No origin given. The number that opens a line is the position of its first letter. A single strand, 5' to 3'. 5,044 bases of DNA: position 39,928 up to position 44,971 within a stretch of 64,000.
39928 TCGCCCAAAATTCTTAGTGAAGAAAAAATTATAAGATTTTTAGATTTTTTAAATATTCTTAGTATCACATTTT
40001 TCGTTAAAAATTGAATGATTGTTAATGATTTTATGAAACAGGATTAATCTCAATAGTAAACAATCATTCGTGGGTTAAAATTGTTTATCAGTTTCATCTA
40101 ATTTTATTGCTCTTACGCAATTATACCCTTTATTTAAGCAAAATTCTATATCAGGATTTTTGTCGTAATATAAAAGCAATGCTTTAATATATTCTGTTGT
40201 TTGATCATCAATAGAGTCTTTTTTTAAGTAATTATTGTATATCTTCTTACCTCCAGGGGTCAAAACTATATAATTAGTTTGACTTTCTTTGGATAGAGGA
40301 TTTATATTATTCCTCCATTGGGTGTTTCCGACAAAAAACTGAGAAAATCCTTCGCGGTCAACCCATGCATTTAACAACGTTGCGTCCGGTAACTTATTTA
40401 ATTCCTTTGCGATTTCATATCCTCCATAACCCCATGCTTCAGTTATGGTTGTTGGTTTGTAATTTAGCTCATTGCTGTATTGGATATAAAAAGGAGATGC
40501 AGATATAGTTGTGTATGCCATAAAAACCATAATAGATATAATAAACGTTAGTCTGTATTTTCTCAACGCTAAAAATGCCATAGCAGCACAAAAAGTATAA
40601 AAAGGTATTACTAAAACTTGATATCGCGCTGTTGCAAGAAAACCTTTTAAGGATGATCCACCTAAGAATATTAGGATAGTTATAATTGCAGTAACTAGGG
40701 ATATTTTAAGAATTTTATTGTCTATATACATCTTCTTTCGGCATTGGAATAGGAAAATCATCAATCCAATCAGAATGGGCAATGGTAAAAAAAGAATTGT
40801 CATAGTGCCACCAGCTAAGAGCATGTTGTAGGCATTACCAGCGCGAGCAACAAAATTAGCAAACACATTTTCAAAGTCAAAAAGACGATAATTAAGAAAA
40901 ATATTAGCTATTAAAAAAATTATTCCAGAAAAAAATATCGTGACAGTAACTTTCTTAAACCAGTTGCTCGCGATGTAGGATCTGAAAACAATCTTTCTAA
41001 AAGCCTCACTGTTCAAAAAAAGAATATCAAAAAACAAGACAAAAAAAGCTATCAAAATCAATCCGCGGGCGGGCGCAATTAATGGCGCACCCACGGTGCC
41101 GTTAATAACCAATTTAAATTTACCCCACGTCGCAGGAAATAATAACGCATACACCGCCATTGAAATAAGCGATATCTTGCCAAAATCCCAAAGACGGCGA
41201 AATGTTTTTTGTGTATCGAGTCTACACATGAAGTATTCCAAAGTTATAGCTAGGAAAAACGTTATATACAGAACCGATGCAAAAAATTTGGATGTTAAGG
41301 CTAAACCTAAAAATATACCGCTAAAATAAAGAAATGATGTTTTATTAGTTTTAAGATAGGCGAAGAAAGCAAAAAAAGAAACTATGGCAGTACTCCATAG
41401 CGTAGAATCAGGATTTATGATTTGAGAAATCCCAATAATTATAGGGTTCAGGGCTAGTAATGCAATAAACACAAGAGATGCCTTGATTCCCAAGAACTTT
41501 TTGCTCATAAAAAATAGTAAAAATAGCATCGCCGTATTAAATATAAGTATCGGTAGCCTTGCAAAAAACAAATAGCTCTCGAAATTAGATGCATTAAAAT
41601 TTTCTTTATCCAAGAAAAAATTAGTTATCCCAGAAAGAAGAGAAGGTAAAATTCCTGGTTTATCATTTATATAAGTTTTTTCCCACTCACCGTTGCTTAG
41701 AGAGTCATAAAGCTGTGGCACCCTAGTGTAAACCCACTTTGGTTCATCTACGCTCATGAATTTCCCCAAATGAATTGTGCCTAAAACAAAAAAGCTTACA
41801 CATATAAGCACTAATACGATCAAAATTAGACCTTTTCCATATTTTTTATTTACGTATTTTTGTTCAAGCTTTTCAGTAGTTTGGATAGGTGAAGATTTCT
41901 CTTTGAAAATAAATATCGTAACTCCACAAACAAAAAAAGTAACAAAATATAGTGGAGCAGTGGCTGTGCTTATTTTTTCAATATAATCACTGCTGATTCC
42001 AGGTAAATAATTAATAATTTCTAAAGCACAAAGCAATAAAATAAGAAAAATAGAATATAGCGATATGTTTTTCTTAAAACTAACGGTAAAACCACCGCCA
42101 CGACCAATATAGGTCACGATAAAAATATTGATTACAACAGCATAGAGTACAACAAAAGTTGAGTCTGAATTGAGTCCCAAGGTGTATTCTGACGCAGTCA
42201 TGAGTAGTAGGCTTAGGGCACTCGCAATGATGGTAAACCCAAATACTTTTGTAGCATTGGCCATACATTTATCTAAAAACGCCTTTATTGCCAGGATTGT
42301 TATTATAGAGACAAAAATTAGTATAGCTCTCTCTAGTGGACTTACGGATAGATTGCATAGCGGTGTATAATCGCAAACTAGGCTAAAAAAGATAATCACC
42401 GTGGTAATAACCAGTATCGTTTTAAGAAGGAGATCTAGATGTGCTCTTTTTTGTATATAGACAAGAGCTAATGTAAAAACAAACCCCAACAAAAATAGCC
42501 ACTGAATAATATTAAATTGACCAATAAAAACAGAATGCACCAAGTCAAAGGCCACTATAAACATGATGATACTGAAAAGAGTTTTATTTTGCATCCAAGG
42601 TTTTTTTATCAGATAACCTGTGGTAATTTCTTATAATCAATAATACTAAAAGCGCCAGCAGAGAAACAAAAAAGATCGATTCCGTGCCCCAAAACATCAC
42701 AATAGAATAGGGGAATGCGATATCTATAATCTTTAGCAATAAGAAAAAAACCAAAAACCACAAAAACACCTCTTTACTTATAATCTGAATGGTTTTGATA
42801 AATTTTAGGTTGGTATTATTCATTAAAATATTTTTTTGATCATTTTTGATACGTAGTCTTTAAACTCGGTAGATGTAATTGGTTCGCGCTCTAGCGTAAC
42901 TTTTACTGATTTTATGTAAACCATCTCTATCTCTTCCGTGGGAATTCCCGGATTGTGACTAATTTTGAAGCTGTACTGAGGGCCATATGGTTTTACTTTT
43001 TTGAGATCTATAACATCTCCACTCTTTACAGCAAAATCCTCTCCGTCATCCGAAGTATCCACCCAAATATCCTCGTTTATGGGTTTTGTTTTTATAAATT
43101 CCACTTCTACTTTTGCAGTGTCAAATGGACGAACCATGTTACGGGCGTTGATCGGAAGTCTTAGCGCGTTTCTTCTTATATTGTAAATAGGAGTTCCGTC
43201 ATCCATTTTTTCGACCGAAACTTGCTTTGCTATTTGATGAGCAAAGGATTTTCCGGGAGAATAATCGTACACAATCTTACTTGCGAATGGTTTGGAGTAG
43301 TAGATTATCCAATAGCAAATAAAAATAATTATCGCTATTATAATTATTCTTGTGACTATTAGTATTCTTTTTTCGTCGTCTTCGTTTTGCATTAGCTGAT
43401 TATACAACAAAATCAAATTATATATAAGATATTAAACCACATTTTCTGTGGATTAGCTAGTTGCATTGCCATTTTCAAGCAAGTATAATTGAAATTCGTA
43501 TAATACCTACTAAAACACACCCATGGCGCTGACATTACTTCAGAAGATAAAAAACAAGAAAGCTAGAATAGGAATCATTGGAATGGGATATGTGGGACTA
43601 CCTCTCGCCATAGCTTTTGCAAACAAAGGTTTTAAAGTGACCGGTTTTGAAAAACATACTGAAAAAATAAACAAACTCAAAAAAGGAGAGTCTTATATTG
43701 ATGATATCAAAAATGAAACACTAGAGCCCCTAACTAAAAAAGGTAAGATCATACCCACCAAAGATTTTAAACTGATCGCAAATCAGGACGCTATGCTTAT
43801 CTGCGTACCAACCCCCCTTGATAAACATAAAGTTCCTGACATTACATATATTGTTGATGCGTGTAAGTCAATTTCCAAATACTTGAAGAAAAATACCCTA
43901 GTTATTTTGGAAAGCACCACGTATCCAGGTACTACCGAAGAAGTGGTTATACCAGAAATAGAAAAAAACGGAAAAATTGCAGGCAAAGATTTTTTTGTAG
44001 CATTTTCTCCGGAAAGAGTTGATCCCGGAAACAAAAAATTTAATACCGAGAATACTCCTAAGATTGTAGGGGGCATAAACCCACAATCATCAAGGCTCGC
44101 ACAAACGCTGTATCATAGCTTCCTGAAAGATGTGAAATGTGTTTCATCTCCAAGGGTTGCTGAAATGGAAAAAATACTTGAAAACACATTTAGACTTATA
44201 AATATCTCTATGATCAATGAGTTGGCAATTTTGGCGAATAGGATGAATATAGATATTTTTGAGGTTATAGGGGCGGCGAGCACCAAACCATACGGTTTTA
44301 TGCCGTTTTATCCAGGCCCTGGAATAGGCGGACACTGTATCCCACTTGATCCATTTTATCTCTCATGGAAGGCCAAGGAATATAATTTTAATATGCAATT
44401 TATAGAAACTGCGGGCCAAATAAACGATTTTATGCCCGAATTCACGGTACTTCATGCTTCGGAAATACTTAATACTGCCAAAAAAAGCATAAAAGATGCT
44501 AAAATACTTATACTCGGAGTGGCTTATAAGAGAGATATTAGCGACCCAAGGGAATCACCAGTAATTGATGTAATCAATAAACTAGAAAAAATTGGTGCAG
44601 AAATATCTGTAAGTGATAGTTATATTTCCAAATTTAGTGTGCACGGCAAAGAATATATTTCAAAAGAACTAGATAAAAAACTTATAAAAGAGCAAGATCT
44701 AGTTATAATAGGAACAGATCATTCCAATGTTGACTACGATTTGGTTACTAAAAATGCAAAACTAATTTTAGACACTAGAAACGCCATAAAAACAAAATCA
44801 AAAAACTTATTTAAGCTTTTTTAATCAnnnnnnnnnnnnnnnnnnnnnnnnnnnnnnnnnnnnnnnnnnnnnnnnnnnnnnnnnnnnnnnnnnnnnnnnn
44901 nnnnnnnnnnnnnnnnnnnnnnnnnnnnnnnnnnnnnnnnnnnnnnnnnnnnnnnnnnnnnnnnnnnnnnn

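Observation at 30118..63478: About 33-kb glycan-assembly super-locus with three Wzx-like flippases, a Wzy/ligase-like protein and multiple GT-C enzymes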

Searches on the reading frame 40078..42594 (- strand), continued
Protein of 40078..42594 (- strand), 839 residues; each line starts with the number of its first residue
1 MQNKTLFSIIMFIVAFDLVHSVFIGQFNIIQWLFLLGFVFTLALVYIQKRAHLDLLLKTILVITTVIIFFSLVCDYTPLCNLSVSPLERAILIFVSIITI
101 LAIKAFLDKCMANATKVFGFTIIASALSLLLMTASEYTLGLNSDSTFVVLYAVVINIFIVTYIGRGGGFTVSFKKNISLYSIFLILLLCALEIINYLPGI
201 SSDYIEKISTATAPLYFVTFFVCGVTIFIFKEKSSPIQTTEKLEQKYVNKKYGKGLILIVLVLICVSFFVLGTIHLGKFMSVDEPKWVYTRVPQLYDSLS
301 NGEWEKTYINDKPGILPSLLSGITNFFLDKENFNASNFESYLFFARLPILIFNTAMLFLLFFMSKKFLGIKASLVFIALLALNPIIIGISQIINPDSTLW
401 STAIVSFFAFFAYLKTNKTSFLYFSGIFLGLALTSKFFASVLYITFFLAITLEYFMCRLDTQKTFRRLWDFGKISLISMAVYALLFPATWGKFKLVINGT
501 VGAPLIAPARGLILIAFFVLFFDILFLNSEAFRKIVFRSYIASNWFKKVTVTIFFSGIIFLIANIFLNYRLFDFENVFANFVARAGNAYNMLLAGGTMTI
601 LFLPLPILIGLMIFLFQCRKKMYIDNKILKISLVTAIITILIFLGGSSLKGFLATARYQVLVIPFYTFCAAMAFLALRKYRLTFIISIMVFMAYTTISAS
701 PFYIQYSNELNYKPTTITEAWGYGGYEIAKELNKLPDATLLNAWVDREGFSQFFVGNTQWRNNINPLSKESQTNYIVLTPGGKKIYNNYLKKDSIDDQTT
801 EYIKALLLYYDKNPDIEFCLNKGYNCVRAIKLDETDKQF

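Call 86: find_encoding_contigs(protein=P0007, flank=6000, max_places=1)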
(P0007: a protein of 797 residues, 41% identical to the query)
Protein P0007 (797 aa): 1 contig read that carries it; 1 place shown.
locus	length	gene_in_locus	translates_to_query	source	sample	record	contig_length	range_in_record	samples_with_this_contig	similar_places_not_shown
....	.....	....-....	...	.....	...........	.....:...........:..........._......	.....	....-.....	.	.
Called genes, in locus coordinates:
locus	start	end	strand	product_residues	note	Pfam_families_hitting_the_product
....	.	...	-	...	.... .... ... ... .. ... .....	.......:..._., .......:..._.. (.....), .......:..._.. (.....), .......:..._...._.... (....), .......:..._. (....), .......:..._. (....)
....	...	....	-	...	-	-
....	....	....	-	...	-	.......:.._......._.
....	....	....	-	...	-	-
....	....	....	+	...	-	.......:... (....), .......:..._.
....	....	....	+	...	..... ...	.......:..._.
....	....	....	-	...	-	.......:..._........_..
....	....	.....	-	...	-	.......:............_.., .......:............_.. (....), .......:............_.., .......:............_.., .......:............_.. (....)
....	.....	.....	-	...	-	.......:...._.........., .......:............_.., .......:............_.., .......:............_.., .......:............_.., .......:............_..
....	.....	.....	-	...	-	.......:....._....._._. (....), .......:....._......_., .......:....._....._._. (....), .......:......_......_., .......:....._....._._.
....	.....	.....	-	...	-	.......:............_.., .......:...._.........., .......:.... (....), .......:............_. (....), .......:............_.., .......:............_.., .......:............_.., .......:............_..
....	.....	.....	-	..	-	-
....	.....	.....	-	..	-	?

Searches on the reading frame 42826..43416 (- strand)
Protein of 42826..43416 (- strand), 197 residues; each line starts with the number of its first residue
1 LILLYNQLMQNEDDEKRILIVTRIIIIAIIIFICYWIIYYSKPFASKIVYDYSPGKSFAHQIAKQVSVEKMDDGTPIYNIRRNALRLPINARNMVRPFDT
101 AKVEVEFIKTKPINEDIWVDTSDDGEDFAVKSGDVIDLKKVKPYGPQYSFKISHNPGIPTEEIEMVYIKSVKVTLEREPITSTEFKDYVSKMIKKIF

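Call 3: search_protein_families(library=pfam, proteins=[window:42826-43416:-], max_evalue=0.01)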
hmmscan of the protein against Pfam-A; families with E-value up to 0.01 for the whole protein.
window:42826-43416:- (197 aa): 0 families

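Call 11: search_protein_families(library=ncbifam, proteins=[window:42826-43416:-], max_evalue=0.01)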
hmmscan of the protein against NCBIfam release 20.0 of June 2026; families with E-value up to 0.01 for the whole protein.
window:42826-43416:- (197 aa): 0 families

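Call 82: search_protein_families(library=pfam, proteins=[window:42826-43416:-], max_evalue=1)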
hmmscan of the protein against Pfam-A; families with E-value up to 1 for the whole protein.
window:42826-43416:- (197 aa): 2 families
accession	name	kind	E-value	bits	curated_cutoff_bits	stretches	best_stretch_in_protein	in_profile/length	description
PF13143.11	DUF3986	-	0.037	15.6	20.5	1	101-147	16-60/85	Protein of unknown function (DUF3986)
PF17140.10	DUF5113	-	0.28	11.6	27.1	1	5-39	126-159/161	Domain of unknown function (DUF5113)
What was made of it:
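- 42823..43416 (-): 197-aa single-TM protein, function unknown. No family (calls 3, 11, 82).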

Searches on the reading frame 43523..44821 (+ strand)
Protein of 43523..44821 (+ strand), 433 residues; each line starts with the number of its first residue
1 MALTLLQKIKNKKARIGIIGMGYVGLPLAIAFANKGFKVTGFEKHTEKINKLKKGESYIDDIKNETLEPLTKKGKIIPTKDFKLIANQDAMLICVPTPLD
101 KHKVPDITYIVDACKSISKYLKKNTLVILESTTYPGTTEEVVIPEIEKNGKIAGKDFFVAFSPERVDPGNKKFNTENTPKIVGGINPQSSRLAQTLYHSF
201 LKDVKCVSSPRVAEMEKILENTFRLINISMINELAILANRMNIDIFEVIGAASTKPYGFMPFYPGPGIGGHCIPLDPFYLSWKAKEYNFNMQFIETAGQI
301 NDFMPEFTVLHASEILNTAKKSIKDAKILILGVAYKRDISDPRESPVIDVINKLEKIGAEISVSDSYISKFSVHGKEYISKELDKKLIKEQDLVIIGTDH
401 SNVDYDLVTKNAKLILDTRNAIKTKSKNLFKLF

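Call 3: search_protein_families(library=pfam, proteins=[window:43523-44821:+], max_evalue=0.01)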
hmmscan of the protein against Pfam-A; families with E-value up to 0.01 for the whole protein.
window:43523-44821:+ (433 aa): 10 families
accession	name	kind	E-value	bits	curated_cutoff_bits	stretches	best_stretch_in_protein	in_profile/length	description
PF03721.20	UDPG_MGDP_dh_N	-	1.5e-44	152.3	27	1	15-191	2-181/187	UDP-glucose/GDP-mannose dehydrogenase family, NAD binding domain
PF00984.24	UDPG_MGDP_dh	-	2.3e-30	105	25.4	1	212-302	2-93/94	UDP-glucose/GDP-mannose dehydrogenase family, central domain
PF03720.21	UDPG_MGDP_dh_C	-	6e-19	68.8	30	1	329-423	1-102/103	UDP-glucose/GDP-mannose dehydrogenase family, UDP binding domain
PF03446.21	NAD_binding_2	-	5e-09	36.8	21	1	15-141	1-103/161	NAD binding domain of 6-phosphogluconate dehydrogenase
PF01210.29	NAD_Gly3P_dh_N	-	9.6e-05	22.8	23.1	1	16-97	2-79/158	NAD-dependent glycerol-3-phosphate dehydrogenase N-terminus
PF02737.24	3HCDH_N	-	0.00059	20.2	22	1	16-55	2-41/180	3-hydroxyacyl-CoA dehydrogenase, NAD binding domain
PF00070.33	Pyr_redox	-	0.0013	19.7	22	1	15-45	1-31/82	Pyridine nucleotide-disulphide oxidoreductase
PF03807.23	F420_oxidored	-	0.0026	18.8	21.6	0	15-95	1-67/94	NADP oxidoreductase coenzyme F420-dependent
PF02826.25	2-Hacid_dh_C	-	0.0039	17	25.1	0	10-55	33-78/178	D-isomer specific 2-hydroxyacid dehydrogenase, NAD binding domain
PF01262.27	AlaDh_PNT_C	-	0.005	16.7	23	0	2-61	16-78/214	Alanine dehydrogenase/PNT, C-terminal domain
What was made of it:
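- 43523..44824 (+): NDP-sugar 6-dehydrogenase, closest to UDP-ManNAc/UDP-GlcNAc dehydrogenases. Three UDPG_MGDP_dh domains (call 3).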

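Call 37: search_protein_families(library=ncbifam, proteins=[window:43523-44821:+], max_evalue=0.001)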
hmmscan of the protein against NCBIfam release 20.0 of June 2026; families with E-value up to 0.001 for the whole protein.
window:43523-44821:+ (433 aa): 14 families
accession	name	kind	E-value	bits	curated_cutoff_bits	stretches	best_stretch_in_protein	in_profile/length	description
TIGR03026.1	NDP-sugDHase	subfamily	5.3e-126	420.7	189.8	1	15-420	2-413/413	nucleotide sugar dehydrogenase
NF040825.1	UDPMaNacDH_Arch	equivalog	2.1e-88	297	750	1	15-428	2-407/418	UDP-N-acetyl-D-mannosamine dehydrogenase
NF008286.0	PRK11064.1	equivalog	3.5e-71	240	459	1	14-419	4-416/420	UDP-N-acetyl-D-mannosamine dehydrogenase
NF011729.0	PRK15182.1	equivalog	2.7e-66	224.1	592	1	14-379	7-367/425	Vi polysaccharide biosynthesis UDP-N-acetylglucosamine C-6 dehydrogenase TviB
NF041297.1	UDPGDh_AglM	equivalog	2.7e-45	155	670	1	15-426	2-421/429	UDP-glucose 6-dehydrogenase AglM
NF047673.2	TeichurnBiosyTuaD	equivalog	4e-39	135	700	1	15-423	3-415/439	UDP-glucose 6-dehydrogenase TuaD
NF006765.0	PRK09287.1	equivalog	6.5e-05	22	413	1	12-62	2-52/476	NADP-dependent phosphogluconate dehydrogenase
NF045663.1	diclust_near_Sec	equivalog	0.00019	19.7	530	1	8-74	101-169/759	pyridine nucleotide-disulfide oxidoreductase/dicluster-binding protein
NF000941.0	PRK00094.1-3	equivalog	0.00023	20.5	423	1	14-113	2-97/336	NAD(P)H-dependent glycerol-3-phosphate dehydrogenase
NF004783.0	PRK06129.1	equivalog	0.00034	20.1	347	1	14-54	3-43/315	3-hydroxyacyl-CoA dehydrogenase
NF040477.1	chlor_oxi_RclA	equivalog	0.00034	19.4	740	1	6-48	151-193/441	reactive chlorine resistance oxidoreductase RclA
TIGR03911.1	pyrrolys_PylD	equivalog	0.00043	19.5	150.05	1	14-60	146-192/266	3-methylornithyl-N6-L-lysine dehydrogenase PylD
NF000942.0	PRK00094.1-4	subfamily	0.00052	19.3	257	0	14-108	3-93/334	NAD(P)H-dependent glycerol-3-phosphate dehydrogenase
NF005650.0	PRK07417.1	equivalog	0.00085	18.7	290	0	14-89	2-75/281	prephenate/arogenate dehydrogenase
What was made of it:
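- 43523..44824 (+): Best specific models are UDP-ManNAc DH (297 bits) and TviB (224 bits), both below cut-offs (call 37).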
